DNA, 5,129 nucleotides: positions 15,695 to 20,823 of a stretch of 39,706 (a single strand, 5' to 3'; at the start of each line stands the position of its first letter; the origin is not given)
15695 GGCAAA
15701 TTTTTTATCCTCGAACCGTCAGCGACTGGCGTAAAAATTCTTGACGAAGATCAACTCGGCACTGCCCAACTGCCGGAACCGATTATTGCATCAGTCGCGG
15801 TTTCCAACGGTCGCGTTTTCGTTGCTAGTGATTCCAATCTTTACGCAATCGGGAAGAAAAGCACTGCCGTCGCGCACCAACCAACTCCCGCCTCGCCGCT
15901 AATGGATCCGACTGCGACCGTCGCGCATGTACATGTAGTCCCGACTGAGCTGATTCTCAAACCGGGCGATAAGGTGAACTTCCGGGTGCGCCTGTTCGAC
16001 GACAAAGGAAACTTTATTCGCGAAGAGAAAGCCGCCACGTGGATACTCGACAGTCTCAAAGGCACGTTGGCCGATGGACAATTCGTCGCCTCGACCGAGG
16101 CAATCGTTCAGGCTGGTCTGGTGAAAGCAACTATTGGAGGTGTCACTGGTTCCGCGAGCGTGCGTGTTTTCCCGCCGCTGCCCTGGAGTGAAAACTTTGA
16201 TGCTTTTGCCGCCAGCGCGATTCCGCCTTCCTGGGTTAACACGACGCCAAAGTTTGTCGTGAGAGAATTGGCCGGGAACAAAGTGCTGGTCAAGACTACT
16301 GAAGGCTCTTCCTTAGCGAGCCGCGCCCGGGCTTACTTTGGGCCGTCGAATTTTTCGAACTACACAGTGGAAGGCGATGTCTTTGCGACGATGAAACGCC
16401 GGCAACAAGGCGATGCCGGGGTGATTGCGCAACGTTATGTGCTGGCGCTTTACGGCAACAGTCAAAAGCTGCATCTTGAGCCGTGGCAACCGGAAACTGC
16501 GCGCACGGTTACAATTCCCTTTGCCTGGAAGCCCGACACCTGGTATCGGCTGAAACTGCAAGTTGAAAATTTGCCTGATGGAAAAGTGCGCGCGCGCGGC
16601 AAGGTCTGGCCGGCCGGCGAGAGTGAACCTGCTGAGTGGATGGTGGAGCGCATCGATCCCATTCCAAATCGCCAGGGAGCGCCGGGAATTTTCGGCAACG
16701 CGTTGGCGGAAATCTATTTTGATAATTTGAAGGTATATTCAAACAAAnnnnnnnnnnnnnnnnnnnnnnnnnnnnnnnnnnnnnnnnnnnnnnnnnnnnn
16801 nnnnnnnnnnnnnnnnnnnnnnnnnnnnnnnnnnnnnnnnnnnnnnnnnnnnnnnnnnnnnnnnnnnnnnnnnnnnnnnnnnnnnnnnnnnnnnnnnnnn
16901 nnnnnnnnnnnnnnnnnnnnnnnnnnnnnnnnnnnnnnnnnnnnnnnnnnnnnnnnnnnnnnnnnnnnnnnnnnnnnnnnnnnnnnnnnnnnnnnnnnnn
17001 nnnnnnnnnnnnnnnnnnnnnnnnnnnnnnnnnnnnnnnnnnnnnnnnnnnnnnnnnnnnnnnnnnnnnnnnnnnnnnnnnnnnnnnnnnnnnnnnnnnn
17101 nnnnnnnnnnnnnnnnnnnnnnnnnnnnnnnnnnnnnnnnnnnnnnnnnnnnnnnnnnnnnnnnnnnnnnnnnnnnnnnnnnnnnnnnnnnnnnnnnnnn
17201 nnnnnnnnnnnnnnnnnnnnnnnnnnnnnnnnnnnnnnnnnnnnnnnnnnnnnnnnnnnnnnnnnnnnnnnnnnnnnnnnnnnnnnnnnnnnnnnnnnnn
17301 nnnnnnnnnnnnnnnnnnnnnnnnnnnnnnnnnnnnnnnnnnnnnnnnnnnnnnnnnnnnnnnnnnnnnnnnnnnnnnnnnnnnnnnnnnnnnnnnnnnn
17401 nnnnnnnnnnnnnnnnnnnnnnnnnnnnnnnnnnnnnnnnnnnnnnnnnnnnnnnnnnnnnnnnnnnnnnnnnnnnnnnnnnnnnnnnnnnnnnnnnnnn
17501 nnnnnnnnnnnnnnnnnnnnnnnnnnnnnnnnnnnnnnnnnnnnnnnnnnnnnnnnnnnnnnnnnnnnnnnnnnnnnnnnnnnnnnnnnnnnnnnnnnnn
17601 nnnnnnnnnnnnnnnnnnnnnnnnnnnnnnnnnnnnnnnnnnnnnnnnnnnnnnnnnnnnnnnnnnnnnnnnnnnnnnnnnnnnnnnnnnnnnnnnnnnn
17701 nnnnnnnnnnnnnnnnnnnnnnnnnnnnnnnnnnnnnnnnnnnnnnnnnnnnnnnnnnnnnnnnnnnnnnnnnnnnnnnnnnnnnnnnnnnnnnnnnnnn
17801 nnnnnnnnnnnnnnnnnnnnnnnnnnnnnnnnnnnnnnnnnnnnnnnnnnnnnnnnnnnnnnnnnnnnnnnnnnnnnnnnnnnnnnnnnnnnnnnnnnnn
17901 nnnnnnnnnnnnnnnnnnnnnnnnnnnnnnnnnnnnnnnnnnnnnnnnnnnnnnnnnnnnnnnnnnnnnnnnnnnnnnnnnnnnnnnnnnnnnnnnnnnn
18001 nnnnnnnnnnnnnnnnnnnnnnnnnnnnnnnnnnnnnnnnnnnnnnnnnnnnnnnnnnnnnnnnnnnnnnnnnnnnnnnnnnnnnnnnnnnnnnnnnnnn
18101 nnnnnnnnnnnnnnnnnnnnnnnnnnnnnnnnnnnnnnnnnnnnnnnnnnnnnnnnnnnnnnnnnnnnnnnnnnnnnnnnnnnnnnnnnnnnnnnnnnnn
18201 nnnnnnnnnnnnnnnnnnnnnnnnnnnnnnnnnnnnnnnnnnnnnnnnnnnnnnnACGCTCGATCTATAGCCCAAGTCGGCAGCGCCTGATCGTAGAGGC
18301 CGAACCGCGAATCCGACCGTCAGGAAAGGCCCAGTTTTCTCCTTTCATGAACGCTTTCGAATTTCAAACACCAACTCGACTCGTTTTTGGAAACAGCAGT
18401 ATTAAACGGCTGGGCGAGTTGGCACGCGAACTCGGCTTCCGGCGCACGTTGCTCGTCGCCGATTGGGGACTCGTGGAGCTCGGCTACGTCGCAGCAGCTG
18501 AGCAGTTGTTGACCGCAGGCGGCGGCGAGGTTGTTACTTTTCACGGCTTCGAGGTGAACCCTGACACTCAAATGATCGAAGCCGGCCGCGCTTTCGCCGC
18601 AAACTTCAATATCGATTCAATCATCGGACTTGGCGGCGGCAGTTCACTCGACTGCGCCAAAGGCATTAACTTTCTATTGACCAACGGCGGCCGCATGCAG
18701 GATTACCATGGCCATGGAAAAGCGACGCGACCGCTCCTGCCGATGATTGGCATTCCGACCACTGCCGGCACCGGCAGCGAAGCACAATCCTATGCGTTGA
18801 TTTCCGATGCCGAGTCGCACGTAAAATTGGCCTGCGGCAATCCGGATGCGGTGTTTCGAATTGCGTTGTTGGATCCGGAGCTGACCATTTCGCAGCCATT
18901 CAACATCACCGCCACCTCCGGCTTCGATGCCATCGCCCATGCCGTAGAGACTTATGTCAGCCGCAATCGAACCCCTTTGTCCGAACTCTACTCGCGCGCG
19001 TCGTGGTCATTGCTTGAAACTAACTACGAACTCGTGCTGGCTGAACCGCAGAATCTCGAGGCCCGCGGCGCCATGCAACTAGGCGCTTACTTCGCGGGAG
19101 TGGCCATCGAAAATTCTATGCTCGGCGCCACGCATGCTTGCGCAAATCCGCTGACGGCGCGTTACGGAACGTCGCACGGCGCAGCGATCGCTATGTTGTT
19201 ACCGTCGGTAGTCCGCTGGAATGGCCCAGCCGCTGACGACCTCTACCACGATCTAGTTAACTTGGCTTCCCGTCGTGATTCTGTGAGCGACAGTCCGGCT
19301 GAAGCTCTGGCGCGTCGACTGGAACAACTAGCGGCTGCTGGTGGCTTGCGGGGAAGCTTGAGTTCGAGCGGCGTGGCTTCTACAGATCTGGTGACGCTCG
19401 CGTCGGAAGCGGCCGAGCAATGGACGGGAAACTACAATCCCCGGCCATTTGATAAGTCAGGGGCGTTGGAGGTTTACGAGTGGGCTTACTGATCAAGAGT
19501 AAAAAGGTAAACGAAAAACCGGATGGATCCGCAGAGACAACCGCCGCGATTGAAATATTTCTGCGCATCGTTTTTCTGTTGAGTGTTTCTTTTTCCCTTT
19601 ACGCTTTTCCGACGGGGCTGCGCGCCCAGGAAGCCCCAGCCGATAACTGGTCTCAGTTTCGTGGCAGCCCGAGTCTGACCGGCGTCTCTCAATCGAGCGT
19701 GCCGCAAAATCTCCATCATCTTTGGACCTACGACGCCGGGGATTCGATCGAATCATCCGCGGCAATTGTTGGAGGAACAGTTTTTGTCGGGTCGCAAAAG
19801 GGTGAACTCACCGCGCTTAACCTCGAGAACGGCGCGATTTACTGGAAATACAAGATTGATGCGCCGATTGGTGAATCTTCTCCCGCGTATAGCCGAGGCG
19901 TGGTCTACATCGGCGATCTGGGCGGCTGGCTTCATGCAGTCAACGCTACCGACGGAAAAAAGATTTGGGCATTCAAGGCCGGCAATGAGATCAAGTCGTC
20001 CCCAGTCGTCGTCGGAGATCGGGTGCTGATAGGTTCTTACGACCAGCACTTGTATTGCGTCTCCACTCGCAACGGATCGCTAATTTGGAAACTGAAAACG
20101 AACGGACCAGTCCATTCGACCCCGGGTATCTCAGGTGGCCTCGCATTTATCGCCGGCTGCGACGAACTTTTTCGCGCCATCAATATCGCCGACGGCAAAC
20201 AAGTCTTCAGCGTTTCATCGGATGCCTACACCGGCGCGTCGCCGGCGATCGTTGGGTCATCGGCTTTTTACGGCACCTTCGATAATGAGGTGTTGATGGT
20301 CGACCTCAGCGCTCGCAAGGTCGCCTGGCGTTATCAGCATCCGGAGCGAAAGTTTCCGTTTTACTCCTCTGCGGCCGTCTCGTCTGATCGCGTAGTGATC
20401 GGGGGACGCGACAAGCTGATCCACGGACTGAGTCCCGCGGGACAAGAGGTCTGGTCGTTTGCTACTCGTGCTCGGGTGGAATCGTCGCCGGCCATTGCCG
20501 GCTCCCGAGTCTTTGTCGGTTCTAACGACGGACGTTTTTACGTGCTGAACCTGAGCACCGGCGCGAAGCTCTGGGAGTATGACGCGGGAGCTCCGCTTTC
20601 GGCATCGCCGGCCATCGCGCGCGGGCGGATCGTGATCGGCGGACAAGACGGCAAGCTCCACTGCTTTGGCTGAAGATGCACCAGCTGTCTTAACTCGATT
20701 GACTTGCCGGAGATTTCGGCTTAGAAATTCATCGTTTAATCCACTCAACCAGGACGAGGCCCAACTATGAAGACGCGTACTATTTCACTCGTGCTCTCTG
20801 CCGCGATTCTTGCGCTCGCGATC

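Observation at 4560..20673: Array of seven diverged exported PQQ-like beta-propeller paralogues in 16 kb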

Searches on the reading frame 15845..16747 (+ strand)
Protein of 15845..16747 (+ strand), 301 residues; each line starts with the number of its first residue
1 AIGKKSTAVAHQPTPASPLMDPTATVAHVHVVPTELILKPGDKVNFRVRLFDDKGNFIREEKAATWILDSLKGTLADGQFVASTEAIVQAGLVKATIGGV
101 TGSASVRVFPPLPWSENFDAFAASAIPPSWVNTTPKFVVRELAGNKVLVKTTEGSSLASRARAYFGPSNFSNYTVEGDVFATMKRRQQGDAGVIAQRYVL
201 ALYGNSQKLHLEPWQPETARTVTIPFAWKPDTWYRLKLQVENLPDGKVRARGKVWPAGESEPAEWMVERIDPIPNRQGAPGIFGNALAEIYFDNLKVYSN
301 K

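Call 13: search_protein_families(library=pfam, proteins=[window:15845-16747:+], max_evalue=10)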
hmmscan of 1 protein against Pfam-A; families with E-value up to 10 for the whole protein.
seq(301 aa): 0 families

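Call 18: find_homologous_proteins(query=window:15845-16747:+, max_evalue=0.001)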
Query seq(301 aa) (301 aa): 785 proteins with E <= 0.001 among 2400 candidates; the best 120 are listed.
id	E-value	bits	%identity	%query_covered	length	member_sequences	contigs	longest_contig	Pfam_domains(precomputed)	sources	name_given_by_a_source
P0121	2.1e-160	551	78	100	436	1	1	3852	PF13360.14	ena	-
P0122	5.3e-158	543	79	100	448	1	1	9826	PF13360.14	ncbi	ncbi:MAG: PQQ-binding-like beta-propeller repeat protein, partial [Pyrinomonadaceae bacterium]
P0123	6.6e-156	536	78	100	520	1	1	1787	PF13360.14,PF13570.14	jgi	jgi:hypothetical protein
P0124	7.1e-155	533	77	100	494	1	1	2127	PF13360.14,PF13570.14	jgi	jgi:hypothetical protein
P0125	8.3e-154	529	76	100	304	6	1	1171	-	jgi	jgi:hypothetical protein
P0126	9.9e-154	529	75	100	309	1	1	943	-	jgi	-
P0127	3.3e-153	527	76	100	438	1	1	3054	PF13360.14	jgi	jgi:hypothetical protein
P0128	4.0e-153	527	76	100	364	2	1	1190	-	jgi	jgi:hypothetical protein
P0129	5.0e-152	523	77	100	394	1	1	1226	PF13360.14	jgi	jgi:hypothetical protein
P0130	7.7e-152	523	75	100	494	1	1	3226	PF13360.14,PF13570.14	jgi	jgi:hypothetical protein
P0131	8.4e-152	523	79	95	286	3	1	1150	-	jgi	-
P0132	1.2e-150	519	79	94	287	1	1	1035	-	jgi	jgi:hypothetical protein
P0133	1.8e-150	518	74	100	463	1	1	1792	PF13360.14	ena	-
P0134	1.9e-150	518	75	100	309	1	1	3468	-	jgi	jgi:hypothetical protein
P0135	2.9e-150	517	76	100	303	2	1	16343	-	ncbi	ncbi:MAG: hypothetical protein ACR2G5_10975, partial [Pyrinomonadaceae bacterium]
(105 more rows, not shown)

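Call 22: search_solved_structures(query=A1, max_evalue=1)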
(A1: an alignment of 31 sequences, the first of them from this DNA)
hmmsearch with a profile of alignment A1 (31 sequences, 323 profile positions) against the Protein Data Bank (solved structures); distinct sequences matched with E-value up to 1: 6.
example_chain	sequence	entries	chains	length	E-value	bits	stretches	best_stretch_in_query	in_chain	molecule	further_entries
3onq_A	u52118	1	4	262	0.33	13.2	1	119-181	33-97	Regulator of polyketide synthase expression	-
5gm6_g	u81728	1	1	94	0.42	12.9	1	48-104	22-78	Small nuclear ribonucleoprotein Sm D2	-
3jcm_U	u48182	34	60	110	0.53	12.6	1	48-104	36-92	Small nuclear ribonucleoprotein Sm D2 | BJ4_G0037700.mRNA.1.CDS.1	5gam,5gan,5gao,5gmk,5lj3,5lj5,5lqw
2bcm_B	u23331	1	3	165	0.64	12.3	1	95-179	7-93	F1845 fimbrial protein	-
2rao_B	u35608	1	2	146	0.7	12.2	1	107-182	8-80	Hemoglobin subunit beta-1/2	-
2b7h_B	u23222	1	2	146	0.77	12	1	103-176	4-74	hemoglobin beta chain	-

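Call 33: predict_structure(alignment_id=A1)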
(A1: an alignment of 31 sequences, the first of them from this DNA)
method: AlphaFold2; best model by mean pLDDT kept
length: 301 residues; sequences in the alignment: 31
mean_pLDDT: 85.2   pTM: 0.78
mean pLDDT of the five models: 85.2, 75.0, 70.2, 65.0, 63.3
residues with pLDDT >= 90: 168; 70-90: 92; 50-70: 21; < 50: 20
segments of 3 or more residues with pLDDT < 50: 1-18
pLDDT, mean of each block of 10 residues (from residue 1): 37 43 84 94 97 94 94 96 92 95 95 88 88 83 90 62 88 94 63 92 83 77 89 94 92 96 96 82 83 93 69
secondary structure, 60 per line:
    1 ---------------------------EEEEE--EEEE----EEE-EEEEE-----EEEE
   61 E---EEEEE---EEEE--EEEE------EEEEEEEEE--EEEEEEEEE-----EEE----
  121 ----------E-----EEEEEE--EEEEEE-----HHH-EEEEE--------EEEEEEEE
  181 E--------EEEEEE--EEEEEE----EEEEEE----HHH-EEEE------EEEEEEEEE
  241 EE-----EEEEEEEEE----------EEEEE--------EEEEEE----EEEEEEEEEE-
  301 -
elements in order: E28-32 E35-38 E43-45 E47-51 E57-61 E65-69 E73-76 E79-82 E89-97 E100-108 E114-116 E137-142 E145-150 E160-164 E173-181 E190-195 E198-203 E208-213 E222-225 E232-242 E248-256 E267-271 E280-285 E290-299

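Call 37: fold_search(model_id=the predicted structure, library=pdb)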
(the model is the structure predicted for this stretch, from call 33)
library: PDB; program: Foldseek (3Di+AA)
matches with E <= 10: 1690; with E <= 0.001: 89
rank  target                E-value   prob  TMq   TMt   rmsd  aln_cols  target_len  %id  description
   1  4ccc_A                1.7e-07  1.00  0.49  0.25  16.0       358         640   13  STRUCTURE OF MOUSE GALACTOCEREBROSIDASE WITH 4NBDG: ENZYME-SUBSTRATE COMPLEX (released 2013-12-11)
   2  5nxb_A                3.1e-07  1.00  0.51  0.25  12.7       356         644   13  Mouse galactocerebrosidase in complex with saposin A (released 2017-05-24)
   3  3zr5_A                3.4e-07  1.00  0.48  0.24  15.7       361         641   13  STRUCTURE OF GALACTOCEREBROSIDASE FROM MOUSE (released 2011-09-28)
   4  5mqr                  2.1e-06  1.00  0.43  0.14  10.8       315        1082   11  Sialidase BT_1020 (released 2017-03-22)
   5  7r3t_B                3.3e-06  1.00  0.21  0.33  17.2       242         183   12  Crystal structure of the Dimeric C-terminal Big_2-CBM56 domains from Paenibacillus illinoisensis (Bacillus circulans I (released 2023-02-22)
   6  7quz_AAA              3.9e-06  1.00  0.21  0.33  17.2       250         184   12  Crystal structure of the SeMet octameric C-terminal Big_2-CBM56 domains from Paenibacillus illinoisensis (Bacillus c (released 2023-02-01)
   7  8hls_A                6.8e-06  1.00  0.40  0.23  12.6       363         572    9  Crystal structure of the sialidase Am1547 from A.muciniphila (released 2024-06-05)
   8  7quz_BBB              8.8e-06  1.00  0.21  0.33  17.1       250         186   11  Crystal structure of the SeMet octameric C-terminal Big_2-CBM56 domains from Paenibacillus illinoisensis (Bacillus c (released 2023-02-01)
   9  7oa7                  1.3e-05  1.00  0.39  0.34  11.4       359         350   11  PilC minor pilin of Streptococcus sanguinis 2908 type IV pili (released 2022-05-04)
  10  7k1r_A                1.3e-05  1.00  0.38  0.24  12.8       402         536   12  X-ray Structure of an Enterobacter GH43 Beta-Xylosidase: EcXyl43 F507A mutant (released 2021-11-10)
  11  4jrl                  1.6e-05  1.00  0.30  0.27  12.2       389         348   10  Crystal structure of a putative glycoside hydrolase (BACOVA_00087) from Bacteroides ovatus ATCC 8483 at 2.10 A resolutio (released 2013-04-24)
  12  9qco_A                2.1e-05  1.00  0.35  0.12  10.8       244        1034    9  NTNH-HA70 complex from Clostridium botulinum Serotype B1 (released 2025-09-10)
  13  8uws_D                2.7e-05  1.00  0.41  0.25  11.6       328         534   11  Cryo-EM structure of an Enterobacter GH43 Beta-Xylosidase: EcXyl43 (released 2024-05-15)
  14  6kzk_A                3.0e-05  1.00  0.42  0.51   5.3       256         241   13  Structure of alginate lyase Aly36B mutant K143A/M171A in complex with alginate trisaccharide (released 2020-09-23)
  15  7quz_DDD              3.2e-05  1.00  0.22  0.34  17.2       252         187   11  Crystal structure of the SeMet octameric C-terminal Big_2-CBM56 domains from Paenibacillus illinoisensis (Bacillus c (released 2023-02-01)
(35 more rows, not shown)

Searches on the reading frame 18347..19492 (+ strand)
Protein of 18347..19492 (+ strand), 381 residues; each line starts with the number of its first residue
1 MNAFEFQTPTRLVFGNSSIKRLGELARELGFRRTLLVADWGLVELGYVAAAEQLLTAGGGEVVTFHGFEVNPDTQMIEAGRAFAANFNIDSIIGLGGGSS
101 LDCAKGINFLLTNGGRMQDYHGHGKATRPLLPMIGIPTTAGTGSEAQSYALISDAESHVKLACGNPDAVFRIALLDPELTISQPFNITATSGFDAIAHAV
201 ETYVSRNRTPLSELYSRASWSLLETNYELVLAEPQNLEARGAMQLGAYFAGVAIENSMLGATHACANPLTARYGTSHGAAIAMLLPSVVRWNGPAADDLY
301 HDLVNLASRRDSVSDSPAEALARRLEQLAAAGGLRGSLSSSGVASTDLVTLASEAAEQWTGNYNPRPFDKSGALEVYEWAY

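Call 5: search_protein_families(library=pfam, proteins=[window:18347-19492:+], max_evalue=0.001)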
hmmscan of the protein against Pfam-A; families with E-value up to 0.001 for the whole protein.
window:18347-19492:+ (381 aa): 3 families
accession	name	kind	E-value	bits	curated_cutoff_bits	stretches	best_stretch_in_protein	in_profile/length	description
PF00465.25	Fe-ADH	-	8.3e-45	152.8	31.3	1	9-177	1-168/168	Iron-containing alcohol dehydrogenase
PF25137.1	ADH_Fe_C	-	8.7e-37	127.1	27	1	188-380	1-193/194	Fe-containing alcohol dehydrogenase family, C-terminal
PF13685.12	Fe-ADH_2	-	2.4e-09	37.8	28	1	13-110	1-96/149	Iron-containing alcohol dehydrogenase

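Call 14: search_protein_families(library=ncbifam, proteins=[window:18347-19492:+], max_evalue=0.00001)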
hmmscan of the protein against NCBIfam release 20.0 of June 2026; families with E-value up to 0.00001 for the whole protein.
window:18347-19492:+ (381 aa): 16 families
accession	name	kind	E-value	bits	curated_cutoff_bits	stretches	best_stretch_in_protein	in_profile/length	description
NF041833.1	Fe_ADH_ErcA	equivalog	5.2e-79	266.1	550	1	11-380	10-381/382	alcohol dehydrogenase-like regulatory protein ErcA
NF053866.1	CholDhdGbsBBac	equivalog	1.5e-64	218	550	1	5-380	11-390/392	choline dehydrogenase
TIGR02638.1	lactal_redase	equivalog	6.9e-64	216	523.15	1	12-377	10-379/379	lactaldehyde reductase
NF007363.0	PRK09860.1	equivalog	1.9e-62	211.6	581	1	1-377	1-379/383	L-threonine dehydrogenase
NF050025.1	SulfAcetaldRedSarD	equivalog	7.8e-62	209.3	700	1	3-378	2-382/385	sulfoacetaldehyde reductase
NF007911.0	PRK10624.1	equivalog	9.1e-60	202.6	537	1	14-380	13-381/382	lactaldehyde reductase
NF058672.1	4HyButDHCUPNE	equivalog_domain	4.2e-54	184.2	500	1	10-368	8-365/378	4-hydroxybutyrate dehydrogenase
NF010378.0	PRK13805.1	equivalog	1.5e-51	175.2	951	1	6-295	459-760/872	bifunctional acetaldehyde-CoA/alcohol dehydrogenase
TIGR03405.1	Phn_Fe-ADH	equivalog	1.5e-46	158.8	423.7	1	6-356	1-344/355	iron-containing alcohol dehydrogenase PsrA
NF011998.0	PRK15454.1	equivalog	4.5e-41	140.9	556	1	6-377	24-391/395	ethanolamine utilization ethanol dehydrogenase EutG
TIGR04266.1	NDMA_methanol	equivalog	3.8e-38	131.4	625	1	5-304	12-315/420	NDMA-dependent methanol dehydrogenase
NF011717.0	PRK15138.1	equivalog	6.5e-23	81.4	645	1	1-290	1-294/387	alcohol dehydrogenase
NF006941.0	PRK09423.1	subfamily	1.2e-12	47.3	336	1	6-271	5-262/367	glycerol dehydrogenase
NF041822.1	daptide_DH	equivalog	4e-11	42.4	300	1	33-288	2-270/363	daptide-type RiPP biosynthesis dehydogenase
NF047954.1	PrpdilGlycDhGldA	equivalog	8.8e-08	31.8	700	0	7-110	6-106/365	bifunctional L-1,2-propanediol dehydrogenase/glycerol dehydrogenase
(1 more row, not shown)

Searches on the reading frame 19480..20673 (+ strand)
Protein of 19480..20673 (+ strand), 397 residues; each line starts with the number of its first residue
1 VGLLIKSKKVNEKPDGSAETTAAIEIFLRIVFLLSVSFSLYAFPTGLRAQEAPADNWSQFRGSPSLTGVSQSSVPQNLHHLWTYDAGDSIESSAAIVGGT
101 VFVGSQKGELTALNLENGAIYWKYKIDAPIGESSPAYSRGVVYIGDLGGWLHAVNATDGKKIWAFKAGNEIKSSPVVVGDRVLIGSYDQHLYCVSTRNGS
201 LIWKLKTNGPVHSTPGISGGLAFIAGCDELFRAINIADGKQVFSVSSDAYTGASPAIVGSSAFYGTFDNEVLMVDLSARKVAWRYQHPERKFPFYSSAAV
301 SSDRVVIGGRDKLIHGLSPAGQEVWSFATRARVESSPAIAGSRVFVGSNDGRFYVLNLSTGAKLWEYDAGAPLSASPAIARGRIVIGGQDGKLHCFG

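Call 4: search_protein_families(library=pfam, proteins=[window:19480-20673:+], max_evalue=0.01)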
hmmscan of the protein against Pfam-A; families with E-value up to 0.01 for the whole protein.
window:19480-20673:+ (397 aa): 7 families
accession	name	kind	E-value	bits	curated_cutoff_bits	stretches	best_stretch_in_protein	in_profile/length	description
PF13570.13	Beta-prop_ACSF4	-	1.6e-57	195.8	133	1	90-396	5-327/329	Beta-alanine-activating enzyme, beta-propeller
PF13360.13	PQQ_2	-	1.9e-47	162.3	27.6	3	149-287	3-146/233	Outer membrane protein assembly factor BamB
PF01011.28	PQQ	-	8.5e-13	48.3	26.7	1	76-144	25-104/595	Glucose/ethanol/alcohol dehydrogenase, beta-propeller domain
PF25292.1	Beta-prop_CGLA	-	4.4e-12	46.5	26.8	0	344-394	47-100/316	Lambda-carrageenase beta-propeller domain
PF25171.1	Beta-prop_WDR36-Utp21_1st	-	0.00014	21.9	80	0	101-213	123-230/266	WDR36/Utp21 first beta-propeller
PF25293.1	Beta-prop_EMC1_N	-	0.001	19.2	34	0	100-207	33-147/219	EMC1 N-terminal beta-propeller domain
PF21123.3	Dna2_Rift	-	0.002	18.7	27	0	155-196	22-64/98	Dna2 Rift barrel domain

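Call 6: search_protein_families(library=ncbifam, proteins=[window:19480-20673:+], max_evalue=0.01)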
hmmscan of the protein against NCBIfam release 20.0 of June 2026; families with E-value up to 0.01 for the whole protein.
window:19480-20673:+ (397 aa): 8 families
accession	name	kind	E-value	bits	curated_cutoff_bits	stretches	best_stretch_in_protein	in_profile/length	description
TIGR03300.1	assembly_YfgL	equivalog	2.5e-42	144.9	285.2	4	133-248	59-174/377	outer membrane protein assembly factor BamB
NF008351.0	PRK11138.1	equivalog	8.3e-32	110.1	423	3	92-166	114-187/394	outer membrane protein assembly factor BamB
NF053615.1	SerThrKinAfsKStmc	equivalog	1.3e-26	93.6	1300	2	91-240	657-805/809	protein serine/threonine kinase AfsK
TIGR03075.1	PQQ_enz_alc_DH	subfamily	3.7e-22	78.6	480.05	2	67-204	37-196/530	PQQ-dependent dehydrogenase, methanol/ethanol family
TIGR04528.1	acido_non_PQQ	subfamily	2.7e-14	52.8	650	1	65-217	20-190/493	acido-empty-quinoprotein group A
TIGR03074.1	PQQ_membr_DH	subfamily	4.8e-11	41.2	832.65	1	66-212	172-312/783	membrane-bound PQQ-dependent dehydrogenase, glucose/quinate/shikimate family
NF050114.1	Rv3212_fam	equivalog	4.4e-10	39.3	150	1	67-174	43-149/393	Rv3212 family protein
NF041516.1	PA2928_fam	subfamily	3.6e-07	29.9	70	0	311-368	313-375/376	PA2928 family protein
